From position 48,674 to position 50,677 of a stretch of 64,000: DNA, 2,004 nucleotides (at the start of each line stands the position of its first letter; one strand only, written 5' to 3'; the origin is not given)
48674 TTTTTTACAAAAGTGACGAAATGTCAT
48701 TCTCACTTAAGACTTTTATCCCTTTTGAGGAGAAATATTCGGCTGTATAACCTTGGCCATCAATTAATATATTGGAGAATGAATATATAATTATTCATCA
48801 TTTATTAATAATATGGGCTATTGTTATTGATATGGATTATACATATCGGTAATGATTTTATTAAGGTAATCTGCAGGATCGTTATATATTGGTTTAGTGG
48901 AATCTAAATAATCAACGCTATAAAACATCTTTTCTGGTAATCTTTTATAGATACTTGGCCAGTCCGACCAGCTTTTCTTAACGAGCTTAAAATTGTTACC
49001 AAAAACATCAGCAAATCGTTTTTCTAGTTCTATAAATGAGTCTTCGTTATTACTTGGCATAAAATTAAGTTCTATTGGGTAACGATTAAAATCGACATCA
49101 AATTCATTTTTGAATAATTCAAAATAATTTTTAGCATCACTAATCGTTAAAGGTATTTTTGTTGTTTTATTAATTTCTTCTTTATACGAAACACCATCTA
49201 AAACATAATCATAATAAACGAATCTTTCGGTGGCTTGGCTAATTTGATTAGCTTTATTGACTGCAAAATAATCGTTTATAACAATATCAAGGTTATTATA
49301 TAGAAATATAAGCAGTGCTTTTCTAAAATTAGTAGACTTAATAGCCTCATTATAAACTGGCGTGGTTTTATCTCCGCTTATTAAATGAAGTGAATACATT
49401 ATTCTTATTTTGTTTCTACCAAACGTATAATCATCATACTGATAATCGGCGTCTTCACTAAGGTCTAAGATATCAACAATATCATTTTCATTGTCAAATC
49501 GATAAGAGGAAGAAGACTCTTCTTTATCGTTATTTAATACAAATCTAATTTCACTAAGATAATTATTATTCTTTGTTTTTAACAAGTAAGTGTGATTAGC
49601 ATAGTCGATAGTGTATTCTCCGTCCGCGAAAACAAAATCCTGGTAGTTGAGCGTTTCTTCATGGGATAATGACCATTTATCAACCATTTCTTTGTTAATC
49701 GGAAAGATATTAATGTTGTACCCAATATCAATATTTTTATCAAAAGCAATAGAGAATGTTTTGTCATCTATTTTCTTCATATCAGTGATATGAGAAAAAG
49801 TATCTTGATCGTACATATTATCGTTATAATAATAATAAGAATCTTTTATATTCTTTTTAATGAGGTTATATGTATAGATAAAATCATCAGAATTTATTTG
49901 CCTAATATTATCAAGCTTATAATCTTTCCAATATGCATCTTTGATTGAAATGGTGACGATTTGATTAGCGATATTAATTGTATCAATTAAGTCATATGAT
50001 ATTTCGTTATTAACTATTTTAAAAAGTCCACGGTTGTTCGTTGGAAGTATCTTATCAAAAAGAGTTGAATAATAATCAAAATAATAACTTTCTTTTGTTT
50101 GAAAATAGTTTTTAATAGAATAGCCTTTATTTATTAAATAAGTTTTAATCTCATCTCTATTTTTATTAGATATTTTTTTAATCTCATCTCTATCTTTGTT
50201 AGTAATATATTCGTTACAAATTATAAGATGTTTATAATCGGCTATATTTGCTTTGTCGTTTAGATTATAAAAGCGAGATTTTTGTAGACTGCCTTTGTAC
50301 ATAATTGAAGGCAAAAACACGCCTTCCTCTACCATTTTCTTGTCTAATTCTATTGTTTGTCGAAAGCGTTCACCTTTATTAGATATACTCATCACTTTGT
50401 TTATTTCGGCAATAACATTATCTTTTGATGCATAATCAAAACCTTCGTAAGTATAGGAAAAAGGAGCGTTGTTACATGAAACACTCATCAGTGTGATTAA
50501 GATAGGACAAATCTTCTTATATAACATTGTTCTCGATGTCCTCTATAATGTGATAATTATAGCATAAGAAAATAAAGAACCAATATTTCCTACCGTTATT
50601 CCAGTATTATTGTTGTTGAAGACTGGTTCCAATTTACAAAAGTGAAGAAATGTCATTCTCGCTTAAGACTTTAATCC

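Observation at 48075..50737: Low-GC two-lipoprotein island bracketed by 104-bp direct repeats, one of which is a fossil 3' end of the adjacent TudS/DUF523 gene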

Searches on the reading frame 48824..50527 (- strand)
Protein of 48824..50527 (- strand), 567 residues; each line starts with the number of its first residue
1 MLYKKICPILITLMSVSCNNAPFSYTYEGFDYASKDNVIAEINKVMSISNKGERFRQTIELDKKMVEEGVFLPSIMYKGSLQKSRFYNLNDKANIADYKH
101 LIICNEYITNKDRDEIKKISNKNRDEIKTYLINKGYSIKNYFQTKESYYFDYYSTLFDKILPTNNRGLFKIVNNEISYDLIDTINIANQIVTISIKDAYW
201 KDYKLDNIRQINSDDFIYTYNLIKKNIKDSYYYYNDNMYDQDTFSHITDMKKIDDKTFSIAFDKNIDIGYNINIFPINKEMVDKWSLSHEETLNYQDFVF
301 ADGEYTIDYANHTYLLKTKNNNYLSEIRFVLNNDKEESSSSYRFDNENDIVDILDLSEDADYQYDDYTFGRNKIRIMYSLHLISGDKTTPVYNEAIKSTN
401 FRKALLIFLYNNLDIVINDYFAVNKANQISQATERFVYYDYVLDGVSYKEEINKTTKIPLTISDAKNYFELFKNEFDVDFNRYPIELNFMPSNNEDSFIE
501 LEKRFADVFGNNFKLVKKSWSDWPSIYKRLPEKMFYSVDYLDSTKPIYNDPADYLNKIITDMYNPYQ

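Call 7: search_protein_families(library=pfam, proteins=[window:48824-50527:-], max_evalue=0.01)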
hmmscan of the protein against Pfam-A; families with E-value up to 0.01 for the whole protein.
window:48824-50527:- (567 aa): 0 families

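Call 14: find_encoding_contigs(protein=window:48824-50527:-, flank=10000, max_places=10)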
Protein window:48824-50527:- (567 aa): 6 contigs read that carry it; 2 places shown.
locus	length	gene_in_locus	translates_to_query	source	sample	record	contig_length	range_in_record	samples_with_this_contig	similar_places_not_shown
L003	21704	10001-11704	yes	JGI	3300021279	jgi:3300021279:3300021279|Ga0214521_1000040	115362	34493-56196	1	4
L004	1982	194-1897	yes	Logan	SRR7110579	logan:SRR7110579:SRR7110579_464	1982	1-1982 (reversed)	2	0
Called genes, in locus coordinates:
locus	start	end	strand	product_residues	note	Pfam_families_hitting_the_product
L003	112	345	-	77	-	-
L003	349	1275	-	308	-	PF01795:Methyltransf_5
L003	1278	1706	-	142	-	PF02381:MraZ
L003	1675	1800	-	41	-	-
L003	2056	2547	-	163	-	PF02620:YceD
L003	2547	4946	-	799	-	PF01588:tRNA_bind, PF03483:B3_4, PF03484:B5, PF17759:tRNA_synthFbeta, PF03147:FDX-ACB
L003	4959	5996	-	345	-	PF02912:Phe_tRNA-synt_N, PF01409:tRNA-synt_2d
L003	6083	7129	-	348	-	-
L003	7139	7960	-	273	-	PF01656:CbiA, PF02374:ArsA_ATPase (faint), PF09140:MipZ (weak), PF10609:ParA, PF13614:AAA_31 (faint)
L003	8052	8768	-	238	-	PF22435:MRM3-like_sub_bind, PF00588:SpoU_methylase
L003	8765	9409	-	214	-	PF01863:YgjP-like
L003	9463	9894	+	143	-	PF04463:2-thiour_desulf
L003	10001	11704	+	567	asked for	-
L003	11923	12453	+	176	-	-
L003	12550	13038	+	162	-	-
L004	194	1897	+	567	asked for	-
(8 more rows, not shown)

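Call 15: find_homologous_proteins(query=window:48824-50527:-)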
Query window:48824-50527:- (567 aa): 4 proteins with E <= 0.001 among 7841 candidates.
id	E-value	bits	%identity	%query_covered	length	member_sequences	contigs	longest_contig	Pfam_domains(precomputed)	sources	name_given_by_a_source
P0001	0.0e+0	1204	97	100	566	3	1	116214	-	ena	-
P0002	2.2e-198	679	57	100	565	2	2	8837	-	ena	-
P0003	1.2e-165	571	47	99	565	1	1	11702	-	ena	-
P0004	4.5e-150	519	46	99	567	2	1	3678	-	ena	-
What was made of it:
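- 48824..50527 (-): Lp567: predicted lipoprotein with a highly divergent OppA/DppA-type (SBP family 5, cluster C) substrate-binding fold. Only 4 homologues were found among 5.8e9 proteins (call 15).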

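Call 17: find_encoding_contigs(protein=P0002, flank=10000, max_places=4)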
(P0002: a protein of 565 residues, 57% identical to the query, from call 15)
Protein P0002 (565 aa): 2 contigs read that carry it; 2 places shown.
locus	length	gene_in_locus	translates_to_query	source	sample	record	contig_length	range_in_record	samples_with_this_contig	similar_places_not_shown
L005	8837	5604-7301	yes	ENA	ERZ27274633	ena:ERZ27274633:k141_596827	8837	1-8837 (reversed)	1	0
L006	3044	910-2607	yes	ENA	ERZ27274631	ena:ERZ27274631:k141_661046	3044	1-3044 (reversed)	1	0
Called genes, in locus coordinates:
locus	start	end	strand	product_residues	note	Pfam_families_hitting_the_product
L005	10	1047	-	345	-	PF02912:Phe_tRNA-synt_N, PF01409:tRNA-synt_2d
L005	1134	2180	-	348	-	-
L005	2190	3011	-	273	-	PF01656:CbiA, PF02374:ArsA_ATPase (faint), PF09140:MipZ (weak), PF10609:ParA, PF13614:AAA_31 (faint)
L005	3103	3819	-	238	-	PF22435:MRM3-like_sub_bind, PF00588:SpoU_methylase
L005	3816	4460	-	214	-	PF01863:YgjP-like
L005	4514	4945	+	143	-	PF04463:2-thiour_desulf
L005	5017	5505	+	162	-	-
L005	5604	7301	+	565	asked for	-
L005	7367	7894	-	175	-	PF08761:dUTPase_2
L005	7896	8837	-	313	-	?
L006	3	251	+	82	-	?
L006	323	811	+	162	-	-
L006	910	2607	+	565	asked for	-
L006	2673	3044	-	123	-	?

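Call 18: find_encoding_contigs(protein=P0003, flank=10000, max_places=4)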
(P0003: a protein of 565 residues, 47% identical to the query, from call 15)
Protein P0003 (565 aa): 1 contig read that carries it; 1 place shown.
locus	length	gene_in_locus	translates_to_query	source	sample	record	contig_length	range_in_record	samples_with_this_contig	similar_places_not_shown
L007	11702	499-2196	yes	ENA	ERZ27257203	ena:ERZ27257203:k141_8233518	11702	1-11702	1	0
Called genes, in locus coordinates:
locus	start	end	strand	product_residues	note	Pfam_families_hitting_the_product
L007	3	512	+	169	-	?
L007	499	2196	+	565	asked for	-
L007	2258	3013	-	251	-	PF01163:RIO1 (faint), PF01636:APH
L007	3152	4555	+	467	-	PF19289:PmbA_TldD_3rd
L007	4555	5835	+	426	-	PF19289:PmbA_TldD_3rd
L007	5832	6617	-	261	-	PF00702:Hydrolase, PF13344:Hydrolase_6, PF13419:HAD_2, PF13242:Hydrolase_like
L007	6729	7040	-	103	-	PF05016:ParE_toxin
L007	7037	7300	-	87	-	-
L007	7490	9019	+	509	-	PF03209:PUCC, PF07690:MFS_1, PF13347:MFS_2, PF07690:MFS_1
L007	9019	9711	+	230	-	PF03009:GDPD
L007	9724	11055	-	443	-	-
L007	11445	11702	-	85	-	?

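Call 19: find_encoding_contigs(protein=P0004, flank=10000, max_places=4)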
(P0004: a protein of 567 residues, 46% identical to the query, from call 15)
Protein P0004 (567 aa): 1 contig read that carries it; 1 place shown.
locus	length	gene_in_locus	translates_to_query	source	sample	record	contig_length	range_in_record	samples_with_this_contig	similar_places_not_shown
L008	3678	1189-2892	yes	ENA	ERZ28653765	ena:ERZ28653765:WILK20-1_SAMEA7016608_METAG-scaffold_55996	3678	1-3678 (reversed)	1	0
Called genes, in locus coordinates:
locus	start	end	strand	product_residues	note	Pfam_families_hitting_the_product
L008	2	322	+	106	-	?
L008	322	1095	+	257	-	PF01027:Bax1-I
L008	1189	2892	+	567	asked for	-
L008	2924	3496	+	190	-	PF10688:Imp-YgjV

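Call 20: find_encoding_contigs(protein=P0001, flank=10000, max_places=4)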
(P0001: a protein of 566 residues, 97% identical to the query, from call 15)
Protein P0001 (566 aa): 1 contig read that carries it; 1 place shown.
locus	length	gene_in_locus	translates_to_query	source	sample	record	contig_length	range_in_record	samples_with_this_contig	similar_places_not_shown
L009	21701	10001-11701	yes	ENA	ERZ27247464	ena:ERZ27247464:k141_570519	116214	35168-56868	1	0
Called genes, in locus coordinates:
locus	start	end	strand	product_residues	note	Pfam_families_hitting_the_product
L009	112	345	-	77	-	-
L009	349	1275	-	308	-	PF01795:Methyltransf_5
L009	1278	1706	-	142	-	PF02381:MraZ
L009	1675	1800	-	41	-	-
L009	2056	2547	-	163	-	PF02620:YceD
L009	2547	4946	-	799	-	PF01588:tRNA_bind, PF03483:B3_4, PF03484:B5, PF17759:tRNA_synthFbeta, PF03147:FDX-ACB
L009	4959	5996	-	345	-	PF02912:Phe_tRNA-synt_N, PF01409:tRNA-synt_2d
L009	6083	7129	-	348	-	-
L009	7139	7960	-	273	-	PF01656:CbiA, PF02374:ArsA_ATPase (faint), PF09140:MipZ (weak), PF10609:ParA, PF13614:AAA_31 (faint)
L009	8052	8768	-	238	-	PF22435:MRM3-like_sub_bind, PF00588:SpoU_methylase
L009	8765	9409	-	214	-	PF01863:YgjP-like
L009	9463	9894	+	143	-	PF04463:2-thiour_desulf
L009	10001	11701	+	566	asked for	-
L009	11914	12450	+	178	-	-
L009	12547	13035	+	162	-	-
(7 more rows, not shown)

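Call 30: find_related_loci(query=A3, collection=genome_contigs, flank=8000)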
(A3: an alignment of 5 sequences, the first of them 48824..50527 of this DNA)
Query A3 (567 aa) in genome_contigs; peptide patterns used: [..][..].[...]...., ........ (x = any residue, [..] = any of these).
78 stretches matched a pattern, but none encodes a relative of the query by tblastn (E <= 1e-3).
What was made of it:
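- Tried and rejected: None found (call 30).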

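Call 35: search_protein_representatives(alignment_id=A3)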
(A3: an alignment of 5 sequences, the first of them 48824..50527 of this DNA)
Query: 5 sequences, 567 profile positions. Proteins with E-value up to 0.001 (for the whole library): 8; up to 1e-10: 4; up to 1e-30: 1. The best 8 are listed.
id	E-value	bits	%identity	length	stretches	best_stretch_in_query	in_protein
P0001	0.0e+00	1043.4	-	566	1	1-567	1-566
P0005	8.8e-12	61.1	-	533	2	100-232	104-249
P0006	3.9e-11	59.0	-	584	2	51-222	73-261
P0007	5.7e-11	58.4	-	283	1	50-221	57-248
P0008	2.4e-08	49.7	-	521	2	52-332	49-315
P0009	6.5e-08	48.3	-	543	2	49-221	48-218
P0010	1.2e-07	47.4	-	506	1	51-322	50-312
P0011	2.4e-04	36.6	-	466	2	63-247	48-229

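Call 37: search_protein_families(library=pfam, proteins=[P0005, P0006, P0007, P0008, P0009, P0010, P0011], max_evalue=0.01)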
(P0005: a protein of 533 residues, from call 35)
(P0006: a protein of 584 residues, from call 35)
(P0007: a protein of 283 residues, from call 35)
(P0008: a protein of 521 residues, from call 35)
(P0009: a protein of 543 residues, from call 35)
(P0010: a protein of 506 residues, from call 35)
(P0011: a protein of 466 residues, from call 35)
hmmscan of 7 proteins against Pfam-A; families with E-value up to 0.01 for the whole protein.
P0005 (533 aa): 1 family
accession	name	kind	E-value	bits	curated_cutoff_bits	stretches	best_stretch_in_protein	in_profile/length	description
PF00496.27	SBP_bac_5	-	8.5e-11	42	32.4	1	191-320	2-128/368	Bacterial extracellular solute-binding proteins, family 5 Middle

P0006 (584 aa): 1 family
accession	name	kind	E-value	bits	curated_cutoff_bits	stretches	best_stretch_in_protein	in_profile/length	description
PF00496.27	SBP_bac_5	-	9.7e-05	22.1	32.4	1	249-491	34-283/368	Bacterial extracellular solute-binding proteins, family 5 Middle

P0007 (283 aa): 1 family
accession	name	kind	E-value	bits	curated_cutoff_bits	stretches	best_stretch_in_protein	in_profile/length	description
PF00496.27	SBP_bac_5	-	0.0018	17.9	32.4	1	201-256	2-53/368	Bacterial extracellular solute-binding proteins, family 5 Middle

P0008 (521 aa): 1 family
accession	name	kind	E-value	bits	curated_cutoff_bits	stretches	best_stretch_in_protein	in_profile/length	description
PF00496.27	SBP_bac_5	-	5.8e-08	32.7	32.4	1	167-394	2-243/368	Bacterial extracellular solute-binding proteins, family 5 Middle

P0009 (543 aa): 0 families

P0010 (506 aa): 0 families

P0011 (466 aa): 0 families
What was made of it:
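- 48824..50527 (-): A profile search finds distant relatives that carry SBP_bac_5 (calls 35, 37).
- On SBP_bac_5 (cluster C, OppA/DppA-type) substrate-binding lipoprotein, for Lp567: Distant relatives P0005 and P0008, found with the family profile, do pass the threshold (calls 35, 37).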

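Call 38: search_protein_families(library=ncbifam, proteins=[window:48824-50527:-, P0005, P0006, P0008], max_evalue=0.1)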
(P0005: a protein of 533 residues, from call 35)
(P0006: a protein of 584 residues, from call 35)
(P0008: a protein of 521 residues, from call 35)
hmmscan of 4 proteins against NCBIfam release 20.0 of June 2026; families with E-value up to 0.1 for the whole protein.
window:48824-50527:- (567 aa): 0 families

P0005 (533 aa): 2 families
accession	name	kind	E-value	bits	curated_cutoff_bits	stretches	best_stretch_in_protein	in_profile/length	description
TIGR02294.1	nickel_nikA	equivalog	0.0026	16.3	393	1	178-214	35-71/501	nickel ABC transporter substrate-binding protein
NF011942.0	PRK15413.1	equivalog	0.015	14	594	1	138-215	23-95/512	glutathione ABC transporter substrate-binding protein GsiB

P0006 (584 aa): 0 families

P0008 (521 aa): 0 families

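Call 42: search_solved_structures(query=A4, max_evalue=1)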
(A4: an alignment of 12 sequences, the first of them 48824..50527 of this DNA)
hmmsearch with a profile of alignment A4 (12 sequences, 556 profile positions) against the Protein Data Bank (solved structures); distinct sequences matched with E-value up to 1: 11.
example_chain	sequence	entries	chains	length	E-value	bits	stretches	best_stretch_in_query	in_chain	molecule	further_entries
8a42_A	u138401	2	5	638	1.8e-11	46.8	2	375-526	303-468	Oligopeptide-binding protein AmiA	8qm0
1zty_A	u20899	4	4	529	3.2e-08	36.1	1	175-532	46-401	Chitin Oligosaccharide Binding Protein | Peptide ABC transporter, periplasmic peptide-binding protein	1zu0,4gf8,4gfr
8i5j_A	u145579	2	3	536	3.3e-08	36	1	175-532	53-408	ABC transporter substrate-binding protein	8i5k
7ebm_A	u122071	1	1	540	8.9e-06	28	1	175-408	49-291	Peptide ABC transporter, periplasmic peptide-binding protein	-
5yqw_A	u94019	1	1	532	9.8e-06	27.8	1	175-408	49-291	Peptide ABC transporter, periplasmic peptide-binding protein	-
6lzw_A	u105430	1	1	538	1e-05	27.8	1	175-408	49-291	Peptide ABC transporter, periplasmic peptide-binding protein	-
6lzq_A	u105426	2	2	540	1e-05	27.8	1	175-408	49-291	Peptide ABC transporter, periplasmic peptide-binding protein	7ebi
6lzv_A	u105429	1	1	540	1.1e-05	27.7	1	175-408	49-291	Peptide ABC transporter, periplasmic peptide-binding protein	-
6lzu_A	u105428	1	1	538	1.1e-05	27.7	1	175-408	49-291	Peptide ABC transporter, periplasmic peptide-binding protein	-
6lzt_A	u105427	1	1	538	1.1e-05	27.7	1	176-408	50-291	Peptide ABC transporter, periplasmic peptide-binding protein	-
1uqw_A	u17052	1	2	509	0.37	12.7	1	162-288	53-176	PUTATIVE BINDING PROTEIN YLIB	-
